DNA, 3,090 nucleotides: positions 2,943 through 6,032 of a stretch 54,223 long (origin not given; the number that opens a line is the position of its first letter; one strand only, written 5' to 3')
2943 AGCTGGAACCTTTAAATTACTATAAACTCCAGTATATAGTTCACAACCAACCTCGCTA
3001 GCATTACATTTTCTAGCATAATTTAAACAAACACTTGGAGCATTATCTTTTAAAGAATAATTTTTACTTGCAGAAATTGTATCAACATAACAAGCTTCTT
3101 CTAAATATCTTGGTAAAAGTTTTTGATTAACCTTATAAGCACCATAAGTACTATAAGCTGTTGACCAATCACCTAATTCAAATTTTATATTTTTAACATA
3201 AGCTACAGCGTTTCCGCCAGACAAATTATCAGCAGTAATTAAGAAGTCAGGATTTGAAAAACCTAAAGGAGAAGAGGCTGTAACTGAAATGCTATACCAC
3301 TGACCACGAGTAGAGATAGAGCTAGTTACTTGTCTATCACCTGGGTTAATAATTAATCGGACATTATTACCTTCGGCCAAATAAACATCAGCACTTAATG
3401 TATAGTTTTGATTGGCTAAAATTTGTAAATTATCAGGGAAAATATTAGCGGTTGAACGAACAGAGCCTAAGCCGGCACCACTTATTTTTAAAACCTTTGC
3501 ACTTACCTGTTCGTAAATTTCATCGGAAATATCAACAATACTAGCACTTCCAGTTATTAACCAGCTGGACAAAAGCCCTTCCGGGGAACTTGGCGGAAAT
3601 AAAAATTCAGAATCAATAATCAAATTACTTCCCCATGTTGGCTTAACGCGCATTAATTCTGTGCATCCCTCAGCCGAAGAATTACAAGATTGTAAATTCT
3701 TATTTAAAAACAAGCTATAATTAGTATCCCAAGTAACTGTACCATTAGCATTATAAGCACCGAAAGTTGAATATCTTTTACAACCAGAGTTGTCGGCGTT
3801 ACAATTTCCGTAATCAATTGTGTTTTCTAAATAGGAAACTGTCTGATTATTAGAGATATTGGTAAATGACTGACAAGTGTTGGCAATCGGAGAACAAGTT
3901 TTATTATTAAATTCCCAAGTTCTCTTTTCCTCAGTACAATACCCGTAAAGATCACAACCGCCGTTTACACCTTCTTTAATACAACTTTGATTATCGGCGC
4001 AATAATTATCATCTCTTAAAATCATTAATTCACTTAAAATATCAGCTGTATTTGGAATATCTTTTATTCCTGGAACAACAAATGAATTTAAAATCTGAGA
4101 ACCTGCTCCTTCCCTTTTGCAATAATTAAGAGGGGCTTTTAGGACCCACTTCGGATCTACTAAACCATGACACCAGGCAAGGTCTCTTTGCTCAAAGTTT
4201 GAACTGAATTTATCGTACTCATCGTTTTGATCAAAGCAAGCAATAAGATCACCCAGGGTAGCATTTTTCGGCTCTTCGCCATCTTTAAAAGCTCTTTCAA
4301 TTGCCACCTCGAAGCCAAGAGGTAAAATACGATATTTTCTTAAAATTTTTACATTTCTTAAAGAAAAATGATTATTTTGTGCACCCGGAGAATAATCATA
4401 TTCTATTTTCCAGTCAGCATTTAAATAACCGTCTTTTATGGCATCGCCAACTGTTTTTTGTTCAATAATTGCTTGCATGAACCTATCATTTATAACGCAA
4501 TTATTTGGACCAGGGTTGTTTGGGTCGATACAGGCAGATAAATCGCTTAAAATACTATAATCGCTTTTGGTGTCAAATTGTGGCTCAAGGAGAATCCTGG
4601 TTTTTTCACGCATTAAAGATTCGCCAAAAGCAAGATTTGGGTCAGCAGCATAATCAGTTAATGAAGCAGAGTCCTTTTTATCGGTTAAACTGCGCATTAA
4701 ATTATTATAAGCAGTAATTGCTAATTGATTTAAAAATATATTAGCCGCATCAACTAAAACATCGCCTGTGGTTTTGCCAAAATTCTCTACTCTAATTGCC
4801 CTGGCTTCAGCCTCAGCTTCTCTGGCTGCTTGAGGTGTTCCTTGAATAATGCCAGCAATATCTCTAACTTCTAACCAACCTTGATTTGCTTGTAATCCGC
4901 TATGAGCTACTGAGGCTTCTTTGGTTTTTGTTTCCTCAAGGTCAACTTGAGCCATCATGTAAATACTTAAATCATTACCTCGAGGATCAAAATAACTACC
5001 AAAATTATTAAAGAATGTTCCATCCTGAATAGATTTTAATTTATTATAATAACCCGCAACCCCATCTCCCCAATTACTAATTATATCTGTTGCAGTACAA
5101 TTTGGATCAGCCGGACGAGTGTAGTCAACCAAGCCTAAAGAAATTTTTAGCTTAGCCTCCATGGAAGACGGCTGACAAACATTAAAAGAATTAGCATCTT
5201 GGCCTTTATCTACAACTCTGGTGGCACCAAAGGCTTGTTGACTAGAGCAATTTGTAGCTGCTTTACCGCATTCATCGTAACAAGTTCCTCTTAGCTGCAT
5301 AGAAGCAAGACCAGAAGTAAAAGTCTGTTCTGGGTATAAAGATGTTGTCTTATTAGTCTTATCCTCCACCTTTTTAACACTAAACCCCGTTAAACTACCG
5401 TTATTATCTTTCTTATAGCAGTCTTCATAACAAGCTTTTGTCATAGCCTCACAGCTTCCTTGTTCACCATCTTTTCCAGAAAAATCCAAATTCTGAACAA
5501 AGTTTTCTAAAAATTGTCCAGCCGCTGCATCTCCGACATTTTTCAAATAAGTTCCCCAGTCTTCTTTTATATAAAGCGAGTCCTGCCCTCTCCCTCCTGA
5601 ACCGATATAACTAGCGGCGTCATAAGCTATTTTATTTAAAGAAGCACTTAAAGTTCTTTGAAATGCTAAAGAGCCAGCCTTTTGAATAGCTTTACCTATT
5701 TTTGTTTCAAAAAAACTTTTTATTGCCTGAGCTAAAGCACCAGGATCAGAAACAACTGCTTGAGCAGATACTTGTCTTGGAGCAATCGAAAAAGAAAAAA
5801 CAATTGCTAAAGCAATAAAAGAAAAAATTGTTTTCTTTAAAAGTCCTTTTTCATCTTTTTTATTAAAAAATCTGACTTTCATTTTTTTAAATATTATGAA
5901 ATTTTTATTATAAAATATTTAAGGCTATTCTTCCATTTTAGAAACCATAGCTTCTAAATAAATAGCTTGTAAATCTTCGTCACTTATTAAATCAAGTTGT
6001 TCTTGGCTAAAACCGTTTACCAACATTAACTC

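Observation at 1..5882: Giant exported Cys-rich ORF (at least 1960 aa) fills the apparently empty first 5.9 kb and is missing from the supplied ORF track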

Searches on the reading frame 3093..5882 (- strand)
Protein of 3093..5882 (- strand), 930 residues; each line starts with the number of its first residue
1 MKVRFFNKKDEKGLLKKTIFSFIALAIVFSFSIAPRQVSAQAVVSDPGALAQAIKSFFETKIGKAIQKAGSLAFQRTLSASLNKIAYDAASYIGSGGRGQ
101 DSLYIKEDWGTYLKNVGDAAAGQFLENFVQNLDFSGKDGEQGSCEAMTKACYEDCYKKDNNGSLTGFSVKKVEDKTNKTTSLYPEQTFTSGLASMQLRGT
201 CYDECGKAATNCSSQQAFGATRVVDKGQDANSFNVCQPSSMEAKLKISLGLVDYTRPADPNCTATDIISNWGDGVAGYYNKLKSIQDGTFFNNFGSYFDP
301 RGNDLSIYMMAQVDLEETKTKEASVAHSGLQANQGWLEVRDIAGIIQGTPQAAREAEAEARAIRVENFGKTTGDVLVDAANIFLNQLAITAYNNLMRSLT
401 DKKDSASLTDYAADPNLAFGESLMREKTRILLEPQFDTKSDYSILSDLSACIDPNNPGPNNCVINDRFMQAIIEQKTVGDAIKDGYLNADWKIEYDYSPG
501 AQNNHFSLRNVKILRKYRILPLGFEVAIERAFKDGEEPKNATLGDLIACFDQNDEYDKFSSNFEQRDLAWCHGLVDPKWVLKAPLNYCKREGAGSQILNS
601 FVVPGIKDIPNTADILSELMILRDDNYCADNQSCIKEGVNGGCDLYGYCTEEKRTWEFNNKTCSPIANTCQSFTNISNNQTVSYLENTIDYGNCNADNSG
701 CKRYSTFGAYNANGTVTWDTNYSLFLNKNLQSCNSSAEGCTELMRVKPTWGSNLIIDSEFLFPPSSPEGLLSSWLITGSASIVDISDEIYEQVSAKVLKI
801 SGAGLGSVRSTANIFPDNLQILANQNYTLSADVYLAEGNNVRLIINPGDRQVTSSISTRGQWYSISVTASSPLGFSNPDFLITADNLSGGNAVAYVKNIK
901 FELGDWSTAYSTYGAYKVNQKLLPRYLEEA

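Call 32: find_related_loci(query=A3, collection=genome_contigs, flank=10000)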
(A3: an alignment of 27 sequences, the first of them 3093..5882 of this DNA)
Query A3 (930 aa) in genome_contigs; peptide patterns used: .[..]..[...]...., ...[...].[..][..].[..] (x = any residue, [..] = any of these).
482 stretches matched a pattern; 465 encode a relative of the query (tblastn E <= 1e-3); the best 80 are kept; 80 distinct loci.
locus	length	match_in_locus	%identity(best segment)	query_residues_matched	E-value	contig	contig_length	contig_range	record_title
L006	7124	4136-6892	62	1-930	0e+0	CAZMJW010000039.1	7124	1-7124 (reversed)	MAG TPA_asm: uncultured Gammaproteobacteria bacterium isolate binchicken_co39_573 genome assembly, contig: NODE_23296_le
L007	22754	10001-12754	60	8-929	0e+0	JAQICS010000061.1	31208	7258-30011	MAG: Patescibacteria group bacterium isolate GH54 k119_320950, whole genome shotgun sequence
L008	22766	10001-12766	54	1-930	0e+0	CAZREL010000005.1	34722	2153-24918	MAG TPA_asm: uncultured Gammaproteobacteria bacterium isolate SRP192927_co1_666 genome assembly, contig: NODE_1980_lengt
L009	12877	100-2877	52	5-929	0e+0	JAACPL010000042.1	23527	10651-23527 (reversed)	MAG: Candidatus Falkowbacteria bacterium isolate CG_2015-02_33_13 CG_2015-02_curated_scaffold_3919, whole genome shotgun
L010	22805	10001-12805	44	5-928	0e+0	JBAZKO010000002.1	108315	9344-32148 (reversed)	MAG: Patescibacteria group bacterium isolate SO_2017_LW4_145 scaffold_583_c1_LW137-91_2017, whole genome shotgun sequenc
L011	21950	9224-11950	44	6-930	0e+0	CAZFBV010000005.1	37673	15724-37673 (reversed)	MAG TPA_asm: uncultured Gammaproteobacteria bacterium isolate SRP170004_co1_568 genome assembly, contig: NODE_1480_lengt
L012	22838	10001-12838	43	1-929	0e+0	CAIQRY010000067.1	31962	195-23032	uncultured bacterium isolate AM-lipid-02-D9_bin-0787 genome assembly, contig: bin-0787:67/68, whole genome shotgun seque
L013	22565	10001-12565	45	44-930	0e+0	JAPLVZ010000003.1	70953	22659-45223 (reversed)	MAG: Candidatus Falkowbacteria bacterium isolate LacPavin_0419_WC90_MAG_43_11 LacPavin_0419_WC90_scaffold_435800, whole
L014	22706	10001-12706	44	6-930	0e+0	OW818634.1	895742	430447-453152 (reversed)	metagenome genome assembly, chromosome: 1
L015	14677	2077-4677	45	36-930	0e+0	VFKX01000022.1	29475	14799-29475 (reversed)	MAG: Candidatus Falkowbacteria bacterium isolate Bin_61_32 c_000001553802, whole genome shotgun sequence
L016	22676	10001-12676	44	22-928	0e+0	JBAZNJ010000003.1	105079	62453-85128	MAG: Patescibacteria group bacterium isolate SO_2017_LW4_64 scaffold_622_c1_LW137-91_2017, whole genome shotgun sequence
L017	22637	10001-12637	45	16-929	0e+0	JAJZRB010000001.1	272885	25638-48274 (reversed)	MAG: bacterium isolate SKS1.bin72 NODE_26_length_272885_cov_4.865577, whole genome shotgun sequence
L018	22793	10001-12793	42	8-930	0e+0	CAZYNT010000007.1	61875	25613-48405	MAG TPA_asm: uncultured Gammaproteobacteria bacterium isolate SRP263991_co4_298 genome assembly, contig: NODE_375_length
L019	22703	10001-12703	42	1-930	0e+0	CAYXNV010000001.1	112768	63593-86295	MAG TPA_asm: uncultured Gammaproteobacteria bacterium isolate SRP167671_co1_111 genome assembly, contig: NODE_129_length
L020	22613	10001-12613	45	20-930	0e+0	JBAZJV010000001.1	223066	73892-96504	MAG: Patescibacteria group bacterium isolate SO_2017_LW4_128 scaffold_165_c1_LW137-91_2017, whole genome shotgun sequenc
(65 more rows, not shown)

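Call 48: predict_structure(alignment_id=A3)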
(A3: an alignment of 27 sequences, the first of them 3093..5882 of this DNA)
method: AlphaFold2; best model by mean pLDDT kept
length: 930 residues; sequences in the alignment: 27
mean_pLDDT: 56.2   pTM: 0.32
mean pLDDT of the five models: 56.2, 53.7, 52.7, 50.6, 49.6
residues with pLDDT >= 90: 50; 70-90: 211; 50-70: 242; < 50: 427
segments of 3 or more residues with pLDDT < 50: 1-20, 29-113, 125-142, 171-180, 185-193, 211-264, 266-318, 334-336, 340-345, 363-428, 437-442, 585-595, 610-612, 651-654, 665-672, 681-683, 685-704, 726-746, 918-930
pLDDT, mean of each block of 10 residues (from residue 1): 30 46 50 34 33 40 36 41 45 34 38 52 45 34 59 72 61 43 47 55 66 37 25 29 27 35 42 34 37 36 33 43 51 51 48 56 44 38 42 35 32 37 47 51 63 60 78 83 85 69 67 78 84 81 89 82 83 85 55 48 54 54 58 59 57 55 46 54 40 37 53 56 47 35 50 82 61 82 71 73 90 78 81 92 88 90 89 73 89 91 84 62 38
secondary structure, 60 per line:
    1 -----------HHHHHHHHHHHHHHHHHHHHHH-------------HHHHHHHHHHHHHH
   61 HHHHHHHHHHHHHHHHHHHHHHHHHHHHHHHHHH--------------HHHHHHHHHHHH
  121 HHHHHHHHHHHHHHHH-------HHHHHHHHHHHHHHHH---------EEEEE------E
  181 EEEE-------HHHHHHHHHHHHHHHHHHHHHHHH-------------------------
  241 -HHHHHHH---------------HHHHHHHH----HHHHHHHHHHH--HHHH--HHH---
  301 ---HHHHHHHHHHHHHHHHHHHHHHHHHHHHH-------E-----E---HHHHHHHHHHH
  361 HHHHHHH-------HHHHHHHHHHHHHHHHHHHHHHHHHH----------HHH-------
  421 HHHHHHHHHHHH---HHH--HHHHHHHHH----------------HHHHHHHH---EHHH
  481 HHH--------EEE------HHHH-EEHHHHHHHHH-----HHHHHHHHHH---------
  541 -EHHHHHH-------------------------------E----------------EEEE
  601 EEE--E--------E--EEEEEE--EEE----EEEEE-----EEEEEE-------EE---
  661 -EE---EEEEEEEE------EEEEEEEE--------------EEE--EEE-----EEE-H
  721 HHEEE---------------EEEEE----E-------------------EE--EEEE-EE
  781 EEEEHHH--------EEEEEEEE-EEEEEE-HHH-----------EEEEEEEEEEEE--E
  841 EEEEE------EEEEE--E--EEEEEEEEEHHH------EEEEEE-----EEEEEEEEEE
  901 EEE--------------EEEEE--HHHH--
elements in order (helices of 4 or more, strands of 3 or more residues): H12-33 H47-94 H109-136 H144-159 E169-173 E180-184 H192-215 H242-248 H264-271 H276-286 H289-292 H304-332 H350-367 H375-400 H421-432 H441-449 H466-473 H478-483 E492-494 H501-504 H508-516 H522-531 H543-548 E597-603 E618-623 E626-628 E633-637 E643-648 E667-674 E681-688 E703-705 E708-710 E716-718 E723-725 E741-745 E774-777 E779-784 E796-803 E805-810 E826-837 E840-845 E852-856 E862-870 E880-885 E891-903 E918-922 H925-928
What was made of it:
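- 5478..5762 (-): Mature N-terminal module, residues 41-135: 'AVVSD' (a degenerate IPVxD motif), then predicted long helices carrying the most conserved N-terminal motif, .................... AF2 predicts helices 47-94 and 109-136 at low pLDDT (call 48).
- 3138..3635 (-): Beta-sandwich B1, residues ~750-915, with a CBM4/16/22/61-like jelly-roll fold. pLDDT 73-92 (call 48).
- On VirB5/TrbJ (PF07996): AF2 predicts long helices at 47-94, 109-136, 144-159 and 192-215, but pLDDT is below 50 (call 48).
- The N-terminal 430 residues were modelled with low confidence (call 48). The N-terminus is predicted helical (call 48). The helical model has pLDDT below 50 (call 48).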

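Call 51: fold_search(model_id=the predicted structure, library=pdb)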
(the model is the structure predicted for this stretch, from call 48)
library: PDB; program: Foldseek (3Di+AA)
matches with E <= 10: 1487; with E <= 0.001: 152
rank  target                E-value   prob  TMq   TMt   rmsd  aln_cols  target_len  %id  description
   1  6sh9_B                2.6e-07  1.00  0.13  0.09  20.8       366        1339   11  EngBF DARPin Fusion 4b D12 (released 2019-11-06)
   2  6qep                  3.6e-07  1.00  0.13  0.09  22.0       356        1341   14  EngBF DARPin Fusion 4b H14 (released 2019-11-06)
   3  6qfo                  4.2e-07  1.00  0.12  0.09  23.1       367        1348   15  EngBF DARPin Fusion 9b 3G124 (released 2019-11-06)
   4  8ic1_A                5.3e-07  1.00  0.14  0.26  20.4       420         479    8  endo-alpha-D-arabinanase EndoMA1 D51N mutant from Microbacterium arabinogalactanolyticum in complex with arabinooligos (released 2023-08-16)
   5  2c26                  6.6e-07  1.00  0.12  0.37  17.6       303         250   11  Structural basis for the promiscuous specificity of the carbohydrate- binding modules from the beta-sandwich super famil (released 2005-10-18)
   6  6qev_B                6.9e-07  1.00  0.13  0.09  20.7       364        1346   12  EngBF DARPin Fusion 4b B6 (released 2019-11-06)
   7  8hhv_A                6.9e-07  1.00  0.14  0.25  26.0       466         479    9  endo-alpha-D-arabinanase EndoMA1 from Microbacterium arabinogalactanolyticum (released 2023-08-16)
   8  8a1a_A                9.6e-07  1.00  0.13  0.09  22.8       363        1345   14  Structure of a leucinostatin derivative determined by host lattice display : L1F11V1 construct (released 2022-12-07)
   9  2zxq                  1.2e-06  1.00  0.13  0.11  22.9       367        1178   14  Crystal structure of endo-alpha-N-acetylgalactosaminidase from Bifidobacterium longum (EngBF) (released 2009-06-16)
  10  8a19_A                1.2e-06  1.00  0.13  0.09  20.9       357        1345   13  Structure of a leucinostatin derivative determined by host lattice display : L1E4V1 construct (released 2022-12-07)
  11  6qfk_A                1.9e-06  1.00  0.13  0.09  21.2       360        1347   14  EngBF DARPin Fusion 4b G10 (released 2019-11-06)
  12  4w8j                  2.0e-06  1.00  0.12  0.11   4.5       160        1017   12  Structure of the full-length insecticidal protein Cry1Ac reveals intriguing details of toxin packaging into in vivo form (released 2014-09-17)
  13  3ecq_A                2.0e-06  1.00  0.13  0.09  23.7       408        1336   13  Endo-alpha-N-acetylgalactosaminidase from Streptococcus pneumoniae: SeMet structure (released 2008-09-09)
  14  4d0q                  2.1e-06  1.00  0.12  0.54   6.7       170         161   15  Hyaluronan Binding Module of the Streptococcal Pneumoniae Hyaluronate Lyase (released 2014-08-06)
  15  8w7n                  2.3e-06  1.00  0.12  0.11   4.5       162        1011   12  Crystal structure of the in-cell Cry1Aa purified from Bacillus thuringiensis (released 2024-03-06)
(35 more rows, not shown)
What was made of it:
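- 3138..3635 (-): Foldseek against PDB CBMs gives target-normalised TM 0.54-0.70 at E ~1e-6 (call 51).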

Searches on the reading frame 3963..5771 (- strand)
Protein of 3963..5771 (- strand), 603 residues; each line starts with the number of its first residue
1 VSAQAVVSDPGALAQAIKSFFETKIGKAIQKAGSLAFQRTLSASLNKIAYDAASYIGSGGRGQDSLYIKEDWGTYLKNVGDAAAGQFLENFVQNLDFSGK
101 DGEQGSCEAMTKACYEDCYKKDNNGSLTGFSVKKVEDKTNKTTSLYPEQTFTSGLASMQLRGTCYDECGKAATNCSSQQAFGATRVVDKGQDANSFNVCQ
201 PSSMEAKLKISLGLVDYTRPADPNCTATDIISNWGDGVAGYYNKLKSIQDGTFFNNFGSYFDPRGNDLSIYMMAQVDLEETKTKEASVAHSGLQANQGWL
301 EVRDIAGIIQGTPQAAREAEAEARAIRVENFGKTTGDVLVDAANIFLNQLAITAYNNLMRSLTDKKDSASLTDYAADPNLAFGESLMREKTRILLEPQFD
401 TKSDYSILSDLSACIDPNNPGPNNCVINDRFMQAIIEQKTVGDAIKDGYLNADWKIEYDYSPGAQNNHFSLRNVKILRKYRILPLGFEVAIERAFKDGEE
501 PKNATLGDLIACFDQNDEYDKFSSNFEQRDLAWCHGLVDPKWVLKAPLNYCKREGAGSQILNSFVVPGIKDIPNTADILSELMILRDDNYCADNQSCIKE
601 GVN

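Call 61: search_solved_structures(query=A6, max_evalue=10, show_alignments=2)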
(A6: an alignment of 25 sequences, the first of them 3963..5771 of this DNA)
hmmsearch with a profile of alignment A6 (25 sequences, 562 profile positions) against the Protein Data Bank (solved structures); distinct sequences matched with E-value up to 10: 6.
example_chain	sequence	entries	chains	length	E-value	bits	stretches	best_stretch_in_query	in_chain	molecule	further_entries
3hdi_A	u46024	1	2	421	0.071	14.9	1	9-112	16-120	Processing protease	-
7lve_A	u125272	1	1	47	3.8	9.1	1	108-144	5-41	Vicilin Jug r 2.0101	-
6o3q_A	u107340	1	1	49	4.4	9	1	107-149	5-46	Vicilin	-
7uv1_A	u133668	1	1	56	4.5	8.9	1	110-149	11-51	Vicilin-like protein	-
7lvf_A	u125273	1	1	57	9.3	7.9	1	104-145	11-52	Vicilin Jug r 2.0101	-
2lqx_A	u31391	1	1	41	9.9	7.8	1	107-141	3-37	Trypsin inhibitor BWI-2c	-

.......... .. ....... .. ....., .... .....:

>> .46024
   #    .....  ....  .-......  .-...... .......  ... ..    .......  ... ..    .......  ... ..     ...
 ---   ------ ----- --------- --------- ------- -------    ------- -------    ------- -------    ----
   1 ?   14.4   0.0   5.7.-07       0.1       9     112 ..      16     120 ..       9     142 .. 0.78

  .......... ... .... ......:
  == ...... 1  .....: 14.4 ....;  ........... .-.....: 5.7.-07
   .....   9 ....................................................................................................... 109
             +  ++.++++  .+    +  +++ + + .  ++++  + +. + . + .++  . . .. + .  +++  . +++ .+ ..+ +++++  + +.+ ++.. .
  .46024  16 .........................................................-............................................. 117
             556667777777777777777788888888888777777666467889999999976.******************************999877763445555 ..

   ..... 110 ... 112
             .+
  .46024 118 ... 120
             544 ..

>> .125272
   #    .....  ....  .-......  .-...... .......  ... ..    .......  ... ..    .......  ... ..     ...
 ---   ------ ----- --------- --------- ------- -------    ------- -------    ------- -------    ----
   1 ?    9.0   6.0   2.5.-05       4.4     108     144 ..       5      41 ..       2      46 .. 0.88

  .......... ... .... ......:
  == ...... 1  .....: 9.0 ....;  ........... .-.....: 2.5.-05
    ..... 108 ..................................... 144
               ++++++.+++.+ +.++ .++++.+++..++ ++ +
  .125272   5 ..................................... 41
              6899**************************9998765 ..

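Call 62: search_protein_families(library=pfam, alignment_id=A6, max_evalue=1)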
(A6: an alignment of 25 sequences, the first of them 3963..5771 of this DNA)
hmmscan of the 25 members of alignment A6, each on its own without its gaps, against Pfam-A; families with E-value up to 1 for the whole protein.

A. member 1, window:3963-5771:- (603 aa): 1 family
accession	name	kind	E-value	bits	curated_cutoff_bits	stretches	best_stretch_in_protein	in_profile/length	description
PF13605.11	DUF4141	-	0.024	14.5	30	1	1-17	16-32/53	Domain of unknown function (DUF4141)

B. families by the number of members that match (of 25 scanned): 9 families
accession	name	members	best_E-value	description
PF13605.11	DUF4141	3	0.0012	Domain of unknown function (DUF4141)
PF04888.17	SseC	2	0.044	Secretion system effector C (SseC) like family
PF21691.2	LDL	1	0.014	Alpha-galactosyl binding lectin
PF22777.1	VKGC_lumenal_dom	1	0.048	Vitamin K-dependent gamma-carboxylase, lumenal domain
PF03198.20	Glyco_hydro_72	1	0.053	Glucanosyltransferase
PF17166.9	DUF5126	1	0.11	Domain of unknown function (DUF5126)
PF15919.11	HicB_lk_antitox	1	0.12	HicB_like antitoxin of bacterial toxin-antitoxin system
PF00218.27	IGPS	1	0.18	Indole-3-glycerol phosphate synthase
PF00384.28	Molybdopterin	1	0.2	Molybdopterin oxidoreductase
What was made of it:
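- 4002..5177 (-): Family-specific conserved domain, residues 236-627, with no detectable relatives. It is helical up to ~430, followed by a confidently modelled alpha/beta part at ~450-590. No PDB or Pfam hit for profile A6 (calls 61, 62).
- On DUF4141 (PF13605; Bacteroides conjugative-transposon protein encoded next to traJ): 3/25 members hit, all weakly (call 62).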

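Call 71: search_protein_representatives(alignment_id=A6)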
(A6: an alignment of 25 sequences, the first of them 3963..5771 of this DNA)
Query: 25 sequences, 562 profile positions. Proteins with E-value up to 0.001 (for the whole library): 1515; up to 1e-10: 1268; up to 1e-30: 1067. The best 150 are listed.
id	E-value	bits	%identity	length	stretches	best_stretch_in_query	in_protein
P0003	1.6e-240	816.0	-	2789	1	5-561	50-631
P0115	6.4e-236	800.8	-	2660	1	1-562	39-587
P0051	9.6e-235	796.9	-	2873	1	2-562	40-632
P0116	1.7e-233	792.8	-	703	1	5-562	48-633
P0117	1.5e-228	776.4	-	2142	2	101-562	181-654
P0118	3.8e-224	761.9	-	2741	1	14-562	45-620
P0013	2.8e-221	752.4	-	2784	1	2-562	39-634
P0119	5.2e-219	744.9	-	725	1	6-562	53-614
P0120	4.3e-217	738.6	-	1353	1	1-562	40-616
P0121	2.9e-209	712.7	-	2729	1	11-562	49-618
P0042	4.8e-202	688.9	-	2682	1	12-561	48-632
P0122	2.6e-199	679.9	-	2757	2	107-562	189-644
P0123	4.1e-199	679.3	-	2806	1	1-562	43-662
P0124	3.2e-198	676.3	-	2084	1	1-562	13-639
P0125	3.0e-196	669.8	-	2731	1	1-562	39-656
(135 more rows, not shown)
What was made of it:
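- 3..5882 (-): Giant ORF, codons 1-1960, truncated at the window edge. Full-length relatives are ~2,700 aa. 1,515 family representatives at 50% identity (call 71).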
